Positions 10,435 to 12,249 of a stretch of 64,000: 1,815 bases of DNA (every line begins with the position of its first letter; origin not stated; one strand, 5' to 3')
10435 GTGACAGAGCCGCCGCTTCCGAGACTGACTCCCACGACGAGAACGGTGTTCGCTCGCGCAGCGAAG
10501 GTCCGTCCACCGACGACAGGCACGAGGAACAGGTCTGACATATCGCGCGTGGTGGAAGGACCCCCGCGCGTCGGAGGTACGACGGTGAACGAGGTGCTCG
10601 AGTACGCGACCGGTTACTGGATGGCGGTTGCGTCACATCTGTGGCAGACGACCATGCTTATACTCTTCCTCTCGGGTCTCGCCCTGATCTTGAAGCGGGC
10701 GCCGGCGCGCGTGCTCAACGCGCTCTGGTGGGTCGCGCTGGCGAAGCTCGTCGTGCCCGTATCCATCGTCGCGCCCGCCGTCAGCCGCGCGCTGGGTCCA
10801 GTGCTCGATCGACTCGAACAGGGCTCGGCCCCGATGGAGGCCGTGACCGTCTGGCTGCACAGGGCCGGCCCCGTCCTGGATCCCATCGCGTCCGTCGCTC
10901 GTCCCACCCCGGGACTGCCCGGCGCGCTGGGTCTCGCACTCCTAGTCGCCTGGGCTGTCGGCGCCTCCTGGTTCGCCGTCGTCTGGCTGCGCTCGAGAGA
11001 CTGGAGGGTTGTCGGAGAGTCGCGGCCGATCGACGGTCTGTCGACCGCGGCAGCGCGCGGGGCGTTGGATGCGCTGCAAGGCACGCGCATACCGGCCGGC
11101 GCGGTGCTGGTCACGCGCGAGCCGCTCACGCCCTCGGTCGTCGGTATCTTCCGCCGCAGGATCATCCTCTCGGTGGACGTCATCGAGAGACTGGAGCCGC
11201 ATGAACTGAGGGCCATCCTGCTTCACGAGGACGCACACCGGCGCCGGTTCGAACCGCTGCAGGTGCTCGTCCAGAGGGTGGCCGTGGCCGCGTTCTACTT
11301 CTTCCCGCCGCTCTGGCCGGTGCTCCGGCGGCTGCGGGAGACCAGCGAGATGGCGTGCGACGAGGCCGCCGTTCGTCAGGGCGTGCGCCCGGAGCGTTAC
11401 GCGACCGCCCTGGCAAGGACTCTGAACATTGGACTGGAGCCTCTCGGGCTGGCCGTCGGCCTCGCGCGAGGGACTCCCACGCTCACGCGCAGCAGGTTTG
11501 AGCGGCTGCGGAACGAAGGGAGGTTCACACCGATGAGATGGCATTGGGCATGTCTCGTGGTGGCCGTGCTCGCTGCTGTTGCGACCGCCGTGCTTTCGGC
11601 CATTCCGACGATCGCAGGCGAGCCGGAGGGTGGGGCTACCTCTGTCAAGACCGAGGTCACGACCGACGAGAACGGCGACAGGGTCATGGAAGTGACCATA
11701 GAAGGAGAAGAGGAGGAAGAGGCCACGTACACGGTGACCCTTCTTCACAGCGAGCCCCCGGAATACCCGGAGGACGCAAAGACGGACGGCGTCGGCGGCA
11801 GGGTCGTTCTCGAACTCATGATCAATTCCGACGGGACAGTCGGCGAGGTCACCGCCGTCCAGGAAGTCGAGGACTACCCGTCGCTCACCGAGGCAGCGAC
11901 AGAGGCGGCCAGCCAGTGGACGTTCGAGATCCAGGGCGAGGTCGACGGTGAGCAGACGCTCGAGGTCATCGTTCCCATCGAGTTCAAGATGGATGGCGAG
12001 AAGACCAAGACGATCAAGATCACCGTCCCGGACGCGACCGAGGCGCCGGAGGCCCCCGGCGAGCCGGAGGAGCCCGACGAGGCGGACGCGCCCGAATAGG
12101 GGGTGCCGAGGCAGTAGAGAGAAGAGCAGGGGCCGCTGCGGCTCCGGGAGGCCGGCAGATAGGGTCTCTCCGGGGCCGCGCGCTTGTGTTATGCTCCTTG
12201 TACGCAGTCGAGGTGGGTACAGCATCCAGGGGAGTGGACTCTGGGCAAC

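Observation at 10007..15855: BlaI/BlaR1-type sensor pair (M56 peptidase fused to a TonB-C domain) heading a three-enzyme module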

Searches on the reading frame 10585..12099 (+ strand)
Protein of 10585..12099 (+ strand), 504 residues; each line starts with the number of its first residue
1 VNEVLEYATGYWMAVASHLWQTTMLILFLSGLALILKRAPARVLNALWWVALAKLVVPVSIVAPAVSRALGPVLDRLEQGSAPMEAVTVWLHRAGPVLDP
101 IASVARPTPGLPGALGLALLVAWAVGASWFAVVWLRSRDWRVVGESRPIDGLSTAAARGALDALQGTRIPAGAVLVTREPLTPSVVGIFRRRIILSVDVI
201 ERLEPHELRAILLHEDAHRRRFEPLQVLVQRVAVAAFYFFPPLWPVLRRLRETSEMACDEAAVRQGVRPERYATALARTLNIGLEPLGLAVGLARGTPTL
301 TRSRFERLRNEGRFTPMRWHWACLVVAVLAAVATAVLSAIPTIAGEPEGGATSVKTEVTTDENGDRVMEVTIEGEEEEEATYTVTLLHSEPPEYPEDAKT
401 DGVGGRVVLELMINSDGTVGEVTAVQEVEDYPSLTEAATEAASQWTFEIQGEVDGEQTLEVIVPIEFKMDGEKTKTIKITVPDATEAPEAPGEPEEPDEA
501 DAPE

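Call 3: search_protein_families(library=pfam, proteins=[window:10585-12099:+], max_evalue=0.01)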
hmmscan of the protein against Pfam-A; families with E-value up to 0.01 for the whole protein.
window:10585-12099:+ (504 aa): 3 families
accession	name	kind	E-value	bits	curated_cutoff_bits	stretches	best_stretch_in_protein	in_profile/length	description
PF05569.17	Peptidase_M56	-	1.2e-21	77.6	31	1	21-279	9-266/296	BlaR1 peptidase M56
PF03544.19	TonB_C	-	4.7e-14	53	24.6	1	391-469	2-79/79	Gram-negative bacterial TonB protein C-terminal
PF01435.24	Peptidase_M48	-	0.0085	16.4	20.3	0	187-229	42-86/186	Peptidase family M48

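Call 4: search_protein_families(library=ncbifam, proteins=[window:10585-12099:+], max_evalue=0.01)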
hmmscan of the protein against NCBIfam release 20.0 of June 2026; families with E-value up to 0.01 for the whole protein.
window:10585-12099:+ (504 aa): 5 families
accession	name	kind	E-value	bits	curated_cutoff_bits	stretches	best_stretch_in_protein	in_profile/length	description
TIGR01352.1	tonB_Cterm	subfamily_domain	3.6e-10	40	27.1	1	392-469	1-75/76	TonB family protein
NF000326.1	blaR1_generic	equivalog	8.5e-09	34.3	400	1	181-264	169-252/585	BlaR1 family beta-lactam sensor/signal transducer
NF038079.1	TonB_sider_MxcH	equivalog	3.5e-07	28.7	925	1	386-490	4-106/792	TonB-dependent siderophore myxochelin receptor MxcH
NF033768.1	myxo_SS_tail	domain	9.5e-05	22.4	40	1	399-467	27-91/92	AgmX/PglI C-terminal domain-containing protein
NF047760.1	LIC10042_TonB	equivalog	0.00021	21.4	100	1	393-470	86-156/156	LIC_10042 family TonB-like protein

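Call 5: find_encoding_contigs(protein=window:10585-12099:+, flank=10000, max_places=6)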
Protein window:10585-12099:+ (504 aa): no gene with exactly this product is on record in the collection.

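Call 9: find_homologous_proteins(query=window:10585-12099:+, max_evalue=0.00001)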
Query window:10585-12099:+ (504 aa): 57 proteins with E <= 0.00001 among 8000 candidates.
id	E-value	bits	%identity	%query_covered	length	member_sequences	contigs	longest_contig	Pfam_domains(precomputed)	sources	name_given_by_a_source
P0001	0.0e+0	1099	100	100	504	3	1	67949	PF03544.20,PF05569.18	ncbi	-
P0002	4.9e-193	661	62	100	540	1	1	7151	PF03544.20,PF05569.18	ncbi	-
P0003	1.3e-189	649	63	97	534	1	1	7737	PF01435.25,PF03544.20,PF05569.18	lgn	-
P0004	7.7e-152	525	54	98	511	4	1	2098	PF03544.20,PF05569.18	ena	-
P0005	1.3e-149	517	53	96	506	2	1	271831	PF01435.25,PF03544.20,PF05569.18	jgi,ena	-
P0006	1.2e-147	511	52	98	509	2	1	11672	PF03544.20,PF05569.18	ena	-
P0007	8.2e-146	505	53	96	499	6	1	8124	PF03544.20,PF05569.18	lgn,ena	-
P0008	3.6e-144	499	49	100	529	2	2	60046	PF03544.20,PF05569.18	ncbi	-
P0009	4.0e-141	489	48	100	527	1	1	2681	PF01435.25,PF03544.20,PF05569.18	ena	-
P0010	4.3e-137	476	49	96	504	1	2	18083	PF03544.20,PF05569.18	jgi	jgi:TonB family protein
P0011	1.6e-135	471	47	100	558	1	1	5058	PF03544.20,PF05569.18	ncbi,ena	-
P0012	5.3e-133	463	54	63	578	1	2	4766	PF03544.20,PF05569.18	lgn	-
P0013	3.0e-131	457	46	98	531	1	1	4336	PF03544.20,PF05569.18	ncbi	-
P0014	6.6e-131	456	54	63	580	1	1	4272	PF03544.20,PF05569.18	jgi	jgi:TonB family protein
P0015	2.4e-130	454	51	69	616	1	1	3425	PF03544.20,PF05569.18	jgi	jgi:TonB family protein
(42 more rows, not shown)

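Call 10: find_encoding_contigs(protein=P0001, flank=10000, max_places=3)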
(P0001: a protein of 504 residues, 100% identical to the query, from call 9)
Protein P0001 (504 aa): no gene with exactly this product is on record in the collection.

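Call 11: find_encoding_contigs(protein=P0005, flank=10000, max_places=3)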
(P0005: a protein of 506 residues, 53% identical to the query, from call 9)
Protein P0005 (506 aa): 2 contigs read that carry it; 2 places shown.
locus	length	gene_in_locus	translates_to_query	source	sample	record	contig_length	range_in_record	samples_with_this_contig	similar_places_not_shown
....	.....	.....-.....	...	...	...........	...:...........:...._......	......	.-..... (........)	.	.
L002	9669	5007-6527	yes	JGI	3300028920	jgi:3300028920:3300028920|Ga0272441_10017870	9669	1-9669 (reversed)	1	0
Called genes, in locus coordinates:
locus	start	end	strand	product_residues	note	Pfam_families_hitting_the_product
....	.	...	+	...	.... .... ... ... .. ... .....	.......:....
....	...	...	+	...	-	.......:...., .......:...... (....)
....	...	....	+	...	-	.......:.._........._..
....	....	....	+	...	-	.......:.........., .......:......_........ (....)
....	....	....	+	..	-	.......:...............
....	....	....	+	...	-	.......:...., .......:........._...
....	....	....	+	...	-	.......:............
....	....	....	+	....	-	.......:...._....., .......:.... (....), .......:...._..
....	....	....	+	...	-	-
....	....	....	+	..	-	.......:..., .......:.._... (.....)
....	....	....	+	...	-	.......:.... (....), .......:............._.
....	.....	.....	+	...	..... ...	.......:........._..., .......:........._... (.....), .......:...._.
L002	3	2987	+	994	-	?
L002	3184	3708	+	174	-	-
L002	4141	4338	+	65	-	PF00313:CSD, PF08206:OB_RNB (faint)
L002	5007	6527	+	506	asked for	PF05569:Peptidase_M56, PF01435:Peptidase_M48 (faint), PF03544:TonB_C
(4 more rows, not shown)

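Call 12: find_encoding_contigs(protein=P0008, flank=10000, max_places=3)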
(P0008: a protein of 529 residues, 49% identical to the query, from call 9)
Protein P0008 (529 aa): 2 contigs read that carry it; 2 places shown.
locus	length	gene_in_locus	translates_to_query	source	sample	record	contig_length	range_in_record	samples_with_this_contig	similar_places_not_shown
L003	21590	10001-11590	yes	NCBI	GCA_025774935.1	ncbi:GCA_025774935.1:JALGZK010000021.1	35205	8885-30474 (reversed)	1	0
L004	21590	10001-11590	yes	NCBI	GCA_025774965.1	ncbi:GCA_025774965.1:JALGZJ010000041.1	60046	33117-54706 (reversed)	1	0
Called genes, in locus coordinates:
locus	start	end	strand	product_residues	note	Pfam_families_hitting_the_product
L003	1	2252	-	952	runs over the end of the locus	PF00111:Fer2, PF01799:Fer2_2, PF01315:Ald_Xan_dh_C, PF02738:MoCoBD_1, PF20256:MoCoBD_2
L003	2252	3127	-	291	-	PF00941:FAD_binding_5, PF03450:CO_deh_flav_C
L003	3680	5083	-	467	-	PF00206:Lyase_1, PF10415:FumaraseC_C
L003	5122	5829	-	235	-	PF13085:Fer2_3, PF00111:Fer2 (weak), PF13183:Fer4_8, PF13237:Fer4_10 (weak)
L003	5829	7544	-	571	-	PF00890:FAD_binding_2, PF01266:DAO (weak), PF03486:HI0933_like (faint), PF07992:Pyr_redox_2 (faint), PF02910:Succ_DH_flav_C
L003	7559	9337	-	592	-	PF00301:Rubredoxin, PF02776:TPP_enzyme_N, PF00205:TPP_enzyme_M, PF02775:TPP_enzyme_C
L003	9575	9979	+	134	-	PF01978:TrmB (weak), PF03965:Penicillinase_R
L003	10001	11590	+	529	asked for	PF05569:Peptidase_M56, PF03544:TonB_C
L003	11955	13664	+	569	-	PF19190:BACON_2 (weak), PF13860:FlgD_ig, PF18962:Por_Secre_tail (weak)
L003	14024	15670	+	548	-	PF13860:FlgD_ig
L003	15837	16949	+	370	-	PF20773:InhA-like_MAM (weak)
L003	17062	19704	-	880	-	PF22113:Mtrc-MtrF_II-IV_dom (faint), PF13860:FlgD_ig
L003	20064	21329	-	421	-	PF03349:Toluene_X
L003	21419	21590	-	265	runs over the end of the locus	PF00175:NAD_binding_1, PF10418:DHODB_Fe-S_bind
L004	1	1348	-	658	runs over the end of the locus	PF02738:MoCoBD_1, PF20256:MoCoBD_2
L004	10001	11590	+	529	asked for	PF05569:Peptidase_M56, PF03544:TonB_C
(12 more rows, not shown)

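Call 13: find_encoding_contigs(protein=P0002, flank=10000, max_places=3)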
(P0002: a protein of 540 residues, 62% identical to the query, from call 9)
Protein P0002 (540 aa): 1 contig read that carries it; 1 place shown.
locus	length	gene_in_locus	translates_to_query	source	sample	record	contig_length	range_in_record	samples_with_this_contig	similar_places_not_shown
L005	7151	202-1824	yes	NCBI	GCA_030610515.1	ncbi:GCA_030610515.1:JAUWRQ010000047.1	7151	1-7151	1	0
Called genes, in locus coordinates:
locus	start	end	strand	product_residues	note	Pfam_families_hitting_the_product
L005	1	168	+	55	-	?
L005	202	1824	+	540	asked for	PF05569:Peptidase_M56, PF03544:TonB_C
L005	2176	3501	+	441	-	PF27533:CapK_C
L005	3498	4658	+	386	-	PF20434:BD-FAE (faint), PF01738:DLH (faint)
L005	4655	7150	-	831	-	?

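Call 14: find_encoding_contigs(protein=P0003, flank=10000, max_places=3)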
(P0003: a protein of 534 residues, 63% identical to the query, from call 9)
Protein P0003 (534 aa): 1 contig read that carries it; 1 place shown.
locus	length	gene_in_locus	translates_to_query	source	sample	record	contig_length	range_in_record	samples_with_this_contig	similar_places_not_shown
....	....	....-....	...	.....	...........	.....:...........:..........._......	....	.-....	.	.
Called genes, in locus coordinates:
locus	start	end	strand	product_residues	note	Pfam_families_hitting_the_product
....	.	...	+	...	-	?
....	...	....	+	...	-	-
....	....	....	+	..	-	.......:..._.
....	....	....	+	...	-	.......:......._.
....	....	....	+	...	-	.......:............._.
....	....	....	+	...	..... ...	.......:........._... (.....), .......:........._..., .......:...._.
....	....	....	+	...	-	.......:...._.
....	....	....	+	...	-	?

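Call 29: find_related_loci(query=A2, collection=metagenome_contigs, flank=8000)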
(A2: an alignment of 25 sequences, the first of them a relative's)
Query A2 (504 aa) in metagenome_contigs; peptide patterns used: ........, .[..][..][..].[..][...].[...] (x = any residue, [..] = any of these).
600 stretches matched a pattern (row limit reached: there are more); 19 encode a relative of the query (tblastn E <= 1e-3); 19 distinct loci.
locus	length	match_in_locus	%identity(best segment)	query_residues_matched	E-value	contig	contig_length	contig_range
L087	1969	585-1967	100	1-461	0e+0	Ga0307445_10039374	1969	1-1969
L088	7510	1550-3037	52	4-495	5e-134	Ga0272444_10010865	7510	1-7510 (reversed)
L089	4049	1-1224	55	97-504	2e-127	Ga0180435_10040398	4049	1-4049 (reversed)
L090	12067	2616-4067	53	1-483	1e-122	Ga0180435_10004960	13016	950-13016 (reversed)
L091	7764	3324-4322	53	4-338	1e-91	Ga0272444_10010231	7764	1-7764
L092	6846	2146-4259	38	11-470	2e-75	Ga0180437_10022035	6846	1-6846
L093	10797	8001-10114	38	11-470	2e-75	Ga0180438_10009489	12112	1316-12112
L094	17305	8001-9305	40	11-471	8e-96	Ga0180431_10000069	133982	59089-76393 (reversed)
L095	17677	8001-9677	33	11-491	5e-68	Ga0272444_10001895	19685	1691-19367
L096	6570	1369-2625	37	12-470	2e-55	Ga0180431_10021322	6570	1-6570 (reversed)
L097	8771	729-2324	39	1-470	5e-54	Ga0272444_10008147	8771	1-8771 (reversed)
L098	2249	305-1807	33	7-478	3e-52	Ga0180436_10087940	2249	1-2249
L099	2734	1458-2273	41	11-281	5e-49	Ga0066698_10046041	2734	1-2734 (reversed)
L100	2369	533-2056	35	12-448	5e-47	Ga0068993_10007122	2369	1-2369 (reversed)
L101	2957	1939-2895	41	12-320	1e-41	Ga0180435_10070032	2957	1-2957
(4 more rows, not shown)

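Call 40: search_solved_structures(query=P0001, max_evalue=0.01, show_alignments=3)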
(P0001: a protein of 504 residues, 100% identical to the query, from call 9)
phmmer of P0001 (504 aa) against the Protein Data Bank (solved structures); distinct sequences matched with E-value up to 0.01: 2.
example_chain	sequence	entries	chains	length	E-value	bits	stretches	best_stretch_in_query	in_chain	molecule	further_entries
6i97_D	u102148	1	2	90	0.0003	23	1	387-450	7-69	Protein TonB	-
6fip_A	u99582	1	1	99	0.00034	22.8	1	386-450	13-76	Protein TonB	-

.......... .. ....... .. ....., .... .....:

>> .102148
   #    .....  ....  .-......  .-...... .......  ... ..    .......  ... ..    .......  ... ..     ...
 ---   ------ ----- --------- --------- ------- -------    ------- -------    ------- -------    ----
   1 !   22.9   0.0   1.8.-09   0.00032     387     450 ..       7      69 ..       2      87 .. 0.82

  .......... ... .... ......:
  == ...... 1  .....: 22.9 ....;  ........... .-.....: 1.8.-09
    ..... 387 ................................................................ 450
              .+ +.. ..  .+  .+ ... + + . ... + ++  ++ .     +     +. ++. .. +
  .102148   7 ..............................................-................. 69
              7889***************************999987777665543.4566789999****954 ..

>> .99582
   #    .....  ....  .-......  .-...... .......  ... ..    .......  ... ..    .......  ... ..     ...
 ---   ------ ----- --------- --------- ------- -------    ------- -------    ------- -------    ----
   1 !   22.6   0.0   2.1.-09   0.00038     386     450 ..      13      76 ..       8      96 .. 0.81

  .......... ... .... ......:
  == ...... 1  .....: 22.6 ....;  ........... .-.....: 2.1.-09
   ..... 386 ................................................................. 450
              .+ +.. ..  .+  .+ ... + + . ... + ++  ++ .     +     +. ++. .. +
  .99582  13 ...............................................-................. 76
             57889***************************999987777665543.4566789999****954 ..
